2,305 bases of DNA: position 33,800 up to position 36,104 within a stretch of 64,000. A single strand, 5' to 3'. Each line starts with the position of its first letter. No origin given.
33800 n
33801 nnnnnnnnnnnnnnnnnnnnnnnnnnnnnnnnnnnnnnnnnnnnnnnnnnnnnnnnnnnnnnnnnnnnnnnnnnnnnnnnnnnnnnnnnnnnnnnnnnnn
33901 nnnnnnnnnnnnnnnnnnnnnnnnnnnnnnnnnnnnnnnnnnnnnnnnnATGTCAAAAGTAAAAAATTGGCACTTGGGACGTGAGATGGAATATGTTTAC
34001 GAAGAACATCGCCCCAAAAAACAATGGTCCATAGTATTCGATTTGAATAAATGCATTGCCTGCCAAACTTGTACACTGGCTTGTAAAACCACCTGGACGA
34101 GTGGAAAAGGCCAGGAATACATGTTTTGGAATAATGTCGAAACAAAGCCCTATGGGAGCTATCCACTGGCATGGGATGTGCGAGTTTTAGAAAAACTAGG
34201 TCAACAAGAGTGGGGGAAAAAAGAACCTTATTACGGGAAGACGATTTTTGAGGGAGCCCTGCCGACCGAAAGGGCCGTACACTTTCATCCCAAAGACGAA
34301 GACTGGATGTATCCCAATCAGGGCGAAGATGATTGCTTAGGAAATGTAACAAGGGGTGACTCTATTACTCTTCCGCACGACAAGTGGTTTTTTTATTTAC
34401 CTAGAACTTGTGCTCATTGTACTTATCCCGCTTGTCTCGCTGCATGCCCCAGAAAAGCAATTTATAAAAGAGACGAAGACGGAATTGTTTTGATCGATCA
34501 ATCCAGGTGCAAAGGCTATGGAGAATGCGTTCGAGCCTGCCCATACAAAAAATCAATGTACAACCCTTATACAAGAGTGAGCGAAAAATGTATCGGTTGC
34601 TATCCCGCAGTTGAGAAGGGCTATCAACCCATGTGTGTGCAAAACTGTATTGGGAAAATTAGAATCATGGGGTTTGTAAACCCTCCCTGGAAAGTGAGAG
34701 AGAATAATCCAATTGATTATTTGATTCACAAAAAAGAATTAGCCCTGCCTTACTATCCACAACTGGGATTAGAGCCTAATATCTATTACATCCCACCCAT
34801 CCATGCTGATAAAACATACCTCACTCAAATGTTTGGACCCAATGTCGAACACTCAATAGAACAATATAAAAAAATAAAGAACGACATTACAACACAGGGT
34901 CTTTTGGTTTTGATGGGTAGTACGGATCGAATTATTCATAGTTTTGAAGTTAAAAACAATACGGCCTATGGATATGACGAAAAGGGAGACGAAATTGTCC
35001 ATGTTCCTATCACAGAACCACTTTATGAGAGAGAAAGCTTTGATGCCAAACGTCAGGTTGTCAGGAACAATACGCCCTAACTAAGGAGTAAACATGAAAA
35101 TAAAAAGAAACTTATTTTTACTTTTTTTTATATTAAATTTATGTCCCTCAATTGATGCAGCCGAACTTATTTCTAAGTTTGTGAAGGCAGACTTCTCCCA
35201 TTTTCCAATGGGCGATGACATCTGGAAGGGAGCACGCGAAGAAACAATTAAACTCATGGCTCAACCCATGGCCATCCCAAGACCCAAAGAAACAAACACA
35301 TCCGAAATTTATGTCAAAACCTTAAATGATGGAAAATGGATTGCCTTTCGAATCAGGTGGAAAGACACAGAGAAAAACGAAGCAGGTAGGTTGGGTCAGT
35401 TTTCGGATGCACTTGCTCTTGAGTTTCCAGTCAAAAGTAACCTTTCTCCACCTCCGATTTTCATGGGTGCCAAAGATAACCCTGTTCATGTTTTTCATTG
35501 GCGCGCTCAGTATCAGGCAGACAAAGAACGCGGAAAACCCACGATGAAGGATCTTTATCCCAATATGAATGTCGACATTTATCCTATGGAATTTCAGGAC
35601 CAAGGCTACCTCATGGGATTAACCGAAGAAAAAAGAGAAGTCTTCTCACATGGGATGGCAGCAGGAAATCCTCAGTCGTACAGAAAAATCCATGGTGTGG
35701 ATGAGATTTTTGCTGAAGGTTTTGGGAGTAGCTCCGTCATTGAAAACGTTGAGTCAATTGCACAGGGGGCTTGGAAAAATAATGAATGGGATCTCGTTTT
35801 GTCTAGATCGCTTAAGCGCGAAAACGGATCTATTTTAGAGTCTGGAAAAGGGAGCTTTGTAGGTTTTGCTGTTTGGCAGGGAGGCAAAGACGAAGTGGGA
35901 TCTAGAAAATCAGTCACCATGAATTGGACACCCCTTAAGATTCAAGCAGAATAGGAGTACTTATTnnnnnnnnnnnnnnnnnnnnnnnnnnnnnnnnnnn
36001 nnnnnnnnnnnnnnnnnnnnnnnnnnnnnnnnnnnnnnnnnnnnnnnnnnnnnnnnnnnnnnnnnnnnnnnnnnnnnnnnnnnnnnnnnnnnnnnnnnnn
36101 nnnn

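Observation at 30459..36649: Complete periplasmic NXR/pNAR-type molybdoenzyme (alpha-beta-gamma-delta) with Cys-x3-Asp-x3-Cys FS0 motif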

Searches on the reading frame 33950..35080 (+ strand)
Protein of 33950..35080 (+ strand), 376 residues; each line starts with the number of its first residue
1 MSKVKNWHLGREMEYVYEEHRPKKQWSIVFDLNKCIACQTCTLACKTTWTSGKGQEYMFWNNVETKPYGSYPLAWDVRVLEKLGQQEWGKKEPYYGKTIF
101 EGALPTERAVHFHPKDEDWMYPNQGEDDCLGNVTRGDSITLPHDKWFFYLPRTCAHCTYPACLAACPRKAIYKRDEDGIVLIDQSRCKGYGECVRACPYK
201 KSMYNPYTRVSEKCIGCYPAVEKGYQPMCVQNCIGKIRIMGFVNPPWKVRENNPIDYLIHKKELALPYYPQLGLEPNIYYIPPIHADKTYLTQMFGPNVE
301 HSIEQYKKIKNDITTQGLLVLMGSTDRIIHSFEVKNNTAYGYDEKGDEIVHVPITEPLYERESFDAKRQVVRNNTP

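Call 4: search_protein_families(library=pfam, proteins=[window:33950-35080:+])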
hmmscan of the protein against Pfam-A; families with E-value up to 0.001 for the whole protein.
window:33950-35080:+ (376 aa): 9 families
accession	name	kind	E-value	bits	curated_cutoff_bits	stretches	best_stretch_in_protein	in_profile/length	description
PF13247.11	Fer4_11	-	3e-29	101.6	26.2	1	148-241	4-98/100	4Fe-4S dicluster domain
PF13237.11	Fer4_10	-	5.1e-12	46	25.5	1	151-198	6-53/53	4Fe-4S dicluster domain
PF12838.12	Fer4_7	-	1.8e-11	44.8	27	1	153-200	1-51/52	4Fe-4S dicluster domain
PF12797.12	Fer4_2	-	1.7e-09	37.5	24.5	1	26-46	1-21/22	4Fe-4S binding domain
PF13187.11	Fer4_9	-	6.7e-09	36.1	27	1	154-200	2-50/52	4Fe-4S dicluster domain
PF12837.12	Fer4_6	-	3.7e-06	27.1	25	0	179-199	1-21/24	4Fe-4S binding domain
PF00037.32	Fer4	-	4.4e-05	23.6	21.1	0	28-46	1-19/24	4Fe-4S binding domain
PF14697.11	Fer4_21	-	9.7e-05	22.9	35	0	153-200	7-54/59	4Fe-4S dicluster domain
PF25160.1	LdpA_Fe-S-bd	-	0.0006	20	27.6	1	155-201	3-42/49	LdpA Fe-S cluster-binding domain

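Call 5: search_protein_families(library=ncbifam, proteins=[window:33950-35080:+])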
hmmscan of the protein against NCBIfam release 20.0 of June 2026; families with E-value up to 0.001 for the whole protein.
window:33950-35080:+ (376 aa): 33 families (the best 25 are shown)
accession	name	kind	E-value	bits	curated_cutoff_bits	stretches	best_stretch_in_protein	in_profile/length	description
TIGR03478.1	DMSO_red_II_bet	subfamily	1.3e-78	264.2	480.7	1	23-292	1-264/321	DMSO reductase family type II enzyme, iron-sulfur subunit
NF042979.1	EthbenzDh_ebdB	equivalog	9.9e-62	208.8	740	1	21-286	16-280/354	ethylbenzene dehydrogenase subunit beta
TIGR01660.1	narH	equivalog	3.7e-53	180.7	524.05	2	143-242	172-271/492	nitrate reductase subunit beta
NF011569.0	PRK14993.1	equivalog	1.1e-33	116.8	416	2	149-296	95-234/244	tetrathionate reductase subunit TtrB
TIGR02951.1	DMSO_dmsB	equivalog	1.7e-29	103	214.1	1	141-238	51-148/161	DMSO/selenate family reductase complex B subunit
TIGR03149.1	cyt_nit_nrfC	equivalog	1.3e-26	93.4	377.6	1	148-284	88-219/225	cytochrome c nitrite reductase Fe-S protein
NF041715.1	arsenate_red_ArrB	equivalog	3.4e-25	89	450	3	146-205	49-107/233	arsenate respiratory reductase iron-sulfur subunit ArrB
NF045797.1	DsrO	equivalog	8.6e-24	84.3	200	1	149-281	98-234/235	sulfate reduction electron transfer complex DsrMKJOP subunit DsrO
TIGR01582.1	FDH-beta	equivalog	9e-19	67.6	334.7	1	151-322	90-262/283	formate dehydrogenase subunit beta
NF008134.0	PRK10882.1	equivalog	1.4e-15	57.2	263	1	145-238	104-203/329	hydrogenase 2 operon protein HybA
NF007382.0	PRK09898.1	equivalog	2.4e-15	56.6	213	1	147-220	116-189/208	ferredoxin-like protein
NF045715.1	sulf_resp_HmcB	equivalog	7.2e-15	54.9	420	1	149-234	102-189/307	sulfate respiration complex iron-sulfur protein HmcB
NF041782.1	mnquin_red_QrcC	equivalog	4.5e-14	52.7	400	1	146-209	57-123/239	menaquinone reductase iron-sulfur cluster-binding subunit QrcC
NF038355.1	FDH3_beta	equivalog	9.7e-11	42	240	1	153-205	53-104/180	formate dehydrogenase FDH3 subunit beta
TIGR02700.1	flavo_MJ0208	hypoth_equivalog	4.2e-08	32.7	251.35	1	152-200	148-192/234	dihydromethanopterin reductase (acceptor)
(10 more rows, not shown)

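Call 21: search_solved_structures(query=window:33950-35080:+, show_alignments=1)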
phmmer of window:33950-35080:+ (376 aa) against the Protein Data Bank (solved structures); distinct sequences matched with E-value up to 0.001: 25.
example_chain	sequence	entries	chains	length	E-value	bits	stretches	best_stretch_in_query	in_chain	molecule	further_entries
7b04_A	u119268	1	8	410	2.8e-112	378.4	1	1-360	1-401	Nitrite oxidoreductase subunit B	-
4ydd_B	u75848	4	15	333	3.4e-68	233.2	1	21-288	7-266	DMSO reductase family type II enzyme, iron-sulfur subunit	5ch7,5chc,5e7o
2ivf_B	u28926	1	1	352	1.1e-60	208.5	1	20-286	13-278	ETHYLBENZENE DEHYDROGENASE BETA-SUBUNIT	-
1q16_B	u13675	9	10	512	1.1e-50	175.6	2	143-242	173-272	Respiratory nitrate reductase 1 beta chain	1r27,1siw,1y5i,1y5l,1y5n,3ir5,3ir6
3egw_B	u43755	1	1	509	1.2e-49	172.1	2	143-242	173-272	Respiratory nitrate reductase 1 beta chain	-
1y4z_B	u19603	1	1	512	1.2e-49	172.1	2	143-242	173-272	Respiratory nitrate reductase 1 beta chain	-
2vpw_B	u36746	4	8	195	1.9e-17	66.1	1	149-282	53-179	NRFC PROTEIN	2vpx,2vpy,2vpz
6cz7_B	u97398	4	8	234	3.5e-17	65.2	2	141-208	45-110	4Fe-4S ferredoxin, iron-sulfur binding domain protein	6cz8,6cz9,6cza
4v4c_B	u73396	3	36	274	2.9e-13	52.3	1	133-292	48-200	Pyrogallol hydroxytransferase small subunit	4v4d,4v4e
30gj_B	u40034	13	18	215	4.4e-13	51.7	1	144-234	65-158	Formate dehydrogenase, beta subunit, putative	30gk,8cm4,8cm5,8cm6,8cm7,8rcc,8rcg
8rc8_B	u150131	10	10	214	4.5e-13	51.7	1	144-234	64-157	Formate dehydrogenase, beta subunit, putative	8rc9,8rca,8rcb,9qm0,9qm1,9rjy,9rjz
6sdr_B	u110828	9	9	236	6.3e-13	51.2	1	145-234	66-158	Formate dehydrogenase, beta subunit, putative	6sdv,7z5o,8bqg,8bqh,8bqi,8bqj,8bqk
1kqf_B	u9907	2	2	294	2.8e-11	45.8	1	152-320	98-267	FORMATE DEHYDROGENASE, NITRATE-INDUCIBLE, IRON-SULFUR SUBUNIT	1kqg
1h0h_B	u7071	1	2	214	7.8e-08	34.4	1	146-234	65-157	FORMATE DEHYDROGENASE SUBUNIT BETA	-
6f0k_B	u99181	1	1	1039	2.8e-07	32.6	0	148-210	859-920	Fe-S-cluster-containing hydrogenase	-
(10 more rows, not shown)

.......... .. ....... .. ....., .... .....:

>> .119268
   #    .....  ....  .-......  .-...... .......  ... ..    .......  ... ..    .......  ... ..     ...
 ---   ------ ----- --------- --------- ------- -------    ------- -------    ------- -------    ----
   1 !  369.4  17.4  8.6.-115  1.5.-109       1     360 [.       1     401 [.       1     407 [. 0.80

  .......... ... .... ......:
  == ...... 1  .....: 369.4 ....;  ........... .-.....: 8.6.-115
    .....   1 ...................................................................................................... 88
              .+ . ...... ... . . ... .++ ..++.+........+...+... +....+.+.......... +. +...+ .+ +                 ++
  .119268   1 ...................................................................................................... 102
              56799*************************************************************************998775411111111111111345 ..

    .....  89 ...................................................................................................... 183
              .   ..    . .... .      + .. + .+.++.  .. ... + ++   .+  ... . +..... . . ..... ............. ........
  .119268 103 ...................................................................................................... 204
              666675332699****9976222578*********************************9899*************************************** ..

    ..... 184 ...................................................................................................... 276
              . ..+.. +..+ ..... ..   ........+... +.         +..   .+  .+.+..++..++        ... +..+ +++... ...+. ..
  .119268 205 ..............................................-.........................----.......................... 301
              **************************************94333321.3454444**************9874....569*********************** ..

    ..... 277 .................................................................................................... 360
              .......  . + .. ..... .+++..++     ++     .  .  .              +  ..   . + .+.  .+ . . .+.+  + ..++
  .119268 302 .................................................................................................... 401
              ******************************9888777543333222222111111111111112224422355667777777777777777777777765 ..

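Call 43: list_cluster_members(proteins=[window:33950-35080:+, window:35094-35954:+, window:35966-36649:+, window:20595-22280:-, window:14804-15829:+, window:47263-50601:-, window:29657-30466:+, window:28068-29510:+, window:11163-12599:+, window:16822-18546:+])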
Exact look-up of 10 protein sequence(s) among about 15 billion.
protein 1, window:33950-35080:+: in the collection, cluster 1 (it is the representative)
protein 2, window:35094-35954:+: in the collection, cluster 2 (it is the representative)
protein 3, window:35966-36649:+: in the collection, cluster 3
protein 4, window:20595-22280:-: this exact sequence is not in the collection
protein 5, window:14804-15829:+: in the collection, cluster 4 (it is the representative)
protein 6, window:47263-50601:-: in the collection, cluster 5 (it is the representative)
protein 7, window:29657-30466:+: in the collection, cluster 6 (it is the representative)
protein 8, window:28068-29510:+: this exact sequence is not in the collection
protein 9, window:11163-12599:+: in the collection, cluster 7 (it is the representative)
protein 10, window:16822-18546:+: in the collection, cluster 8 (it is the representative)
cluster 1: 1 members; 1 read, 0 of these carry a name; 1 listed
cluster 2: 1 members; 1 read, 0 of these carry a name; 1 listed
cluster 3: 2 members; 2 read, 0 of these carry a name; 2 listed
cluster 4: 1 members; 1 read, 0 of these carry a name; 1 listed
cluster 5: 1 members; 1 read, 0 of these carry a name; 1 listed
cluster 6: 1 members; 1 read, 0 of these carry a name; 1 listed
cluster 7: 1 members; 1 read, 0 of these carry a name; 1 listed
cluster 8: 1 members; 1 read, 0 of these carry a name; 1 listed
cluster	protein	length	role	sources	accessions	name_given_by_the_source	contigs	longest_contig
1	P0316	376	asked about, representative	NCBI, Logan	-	-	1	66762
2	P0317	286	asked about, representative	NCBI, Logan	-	-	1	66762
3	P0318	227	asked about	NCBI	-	-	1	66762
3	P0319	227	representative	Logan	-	-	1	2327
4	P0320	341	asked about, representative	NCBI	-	-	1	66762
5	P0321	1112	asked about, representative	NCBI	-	-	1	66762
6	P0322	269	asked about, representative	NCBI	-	-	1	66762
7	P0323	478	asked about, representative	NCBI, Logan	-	-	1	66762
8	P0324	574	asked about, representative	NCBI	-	-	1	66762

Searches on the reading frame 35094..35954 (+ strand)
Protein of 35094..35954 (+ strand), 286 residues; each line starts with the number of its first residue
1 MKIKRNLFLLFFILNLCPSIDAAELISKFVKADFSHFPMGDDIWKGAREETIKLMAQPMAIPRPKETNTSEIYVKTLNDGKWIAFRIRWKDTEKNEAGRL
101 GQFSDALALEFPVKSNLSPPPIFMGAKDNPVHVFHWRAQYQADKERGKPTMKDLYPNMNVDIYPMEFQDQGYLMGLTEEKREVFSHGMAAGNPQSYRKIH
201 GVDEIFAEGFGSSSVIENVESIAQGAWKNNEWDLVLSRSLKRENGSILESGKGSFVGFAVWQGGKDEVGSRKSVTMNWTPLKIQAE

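Call 4: search_protein_families(library=pfam, proteins=[window:35094-35954:+])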
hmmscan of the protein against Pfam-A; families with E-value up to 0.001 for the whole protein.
window:35094-35954:+ (286 aa): 1 family
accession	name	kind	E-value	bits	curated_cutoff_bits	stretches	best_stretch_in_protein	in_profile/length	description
PF09459.16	EB_dh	-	8e-27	95.2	33.3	1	41-273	1-236/236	Ethylbenzene dehydrogenase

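Call 5: search_protein_families(library=ncbifam, proteins=[window:35094-35954:+])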
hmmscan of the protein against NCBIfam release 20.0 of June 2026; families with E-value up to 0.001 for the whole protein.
window:35094-35954:+ (286 aa): 2 families
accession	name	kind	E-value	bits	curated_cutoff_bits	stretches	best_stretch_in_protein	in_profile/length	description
TIGR03477.1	DMSO_red_II_gam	subfamily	1.2e-35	122.7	169.85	2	40-141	16-118/206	DMSO reductase family type II enzyme, heme b subunit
NF042980.1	EthbenzDh_ebdC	equivalog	1.2e-18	67.4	400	2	203-283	128-212/214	ethylbenzene dehydrogenase subunit gamma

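Call 20: search_solved_structures(query=window:35094-35954:+, show_alignments=2, max_evalue=0.01)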
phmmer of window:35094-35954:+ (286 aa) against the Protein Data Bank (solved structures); distinct sequences matched with E-value up to 0.01: 2.
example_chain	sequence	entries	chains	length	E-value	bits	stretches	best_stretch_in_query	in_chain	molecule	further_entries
7b04_C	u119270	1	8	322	8.3e-26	94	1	28-284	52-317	Nitrite oxidoreductase subunit C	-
2ivf_C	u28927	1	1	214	5.1e-14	55.3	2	204-278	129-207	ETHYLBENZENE DEHYDROGENASE GAMMA-SUBUNIT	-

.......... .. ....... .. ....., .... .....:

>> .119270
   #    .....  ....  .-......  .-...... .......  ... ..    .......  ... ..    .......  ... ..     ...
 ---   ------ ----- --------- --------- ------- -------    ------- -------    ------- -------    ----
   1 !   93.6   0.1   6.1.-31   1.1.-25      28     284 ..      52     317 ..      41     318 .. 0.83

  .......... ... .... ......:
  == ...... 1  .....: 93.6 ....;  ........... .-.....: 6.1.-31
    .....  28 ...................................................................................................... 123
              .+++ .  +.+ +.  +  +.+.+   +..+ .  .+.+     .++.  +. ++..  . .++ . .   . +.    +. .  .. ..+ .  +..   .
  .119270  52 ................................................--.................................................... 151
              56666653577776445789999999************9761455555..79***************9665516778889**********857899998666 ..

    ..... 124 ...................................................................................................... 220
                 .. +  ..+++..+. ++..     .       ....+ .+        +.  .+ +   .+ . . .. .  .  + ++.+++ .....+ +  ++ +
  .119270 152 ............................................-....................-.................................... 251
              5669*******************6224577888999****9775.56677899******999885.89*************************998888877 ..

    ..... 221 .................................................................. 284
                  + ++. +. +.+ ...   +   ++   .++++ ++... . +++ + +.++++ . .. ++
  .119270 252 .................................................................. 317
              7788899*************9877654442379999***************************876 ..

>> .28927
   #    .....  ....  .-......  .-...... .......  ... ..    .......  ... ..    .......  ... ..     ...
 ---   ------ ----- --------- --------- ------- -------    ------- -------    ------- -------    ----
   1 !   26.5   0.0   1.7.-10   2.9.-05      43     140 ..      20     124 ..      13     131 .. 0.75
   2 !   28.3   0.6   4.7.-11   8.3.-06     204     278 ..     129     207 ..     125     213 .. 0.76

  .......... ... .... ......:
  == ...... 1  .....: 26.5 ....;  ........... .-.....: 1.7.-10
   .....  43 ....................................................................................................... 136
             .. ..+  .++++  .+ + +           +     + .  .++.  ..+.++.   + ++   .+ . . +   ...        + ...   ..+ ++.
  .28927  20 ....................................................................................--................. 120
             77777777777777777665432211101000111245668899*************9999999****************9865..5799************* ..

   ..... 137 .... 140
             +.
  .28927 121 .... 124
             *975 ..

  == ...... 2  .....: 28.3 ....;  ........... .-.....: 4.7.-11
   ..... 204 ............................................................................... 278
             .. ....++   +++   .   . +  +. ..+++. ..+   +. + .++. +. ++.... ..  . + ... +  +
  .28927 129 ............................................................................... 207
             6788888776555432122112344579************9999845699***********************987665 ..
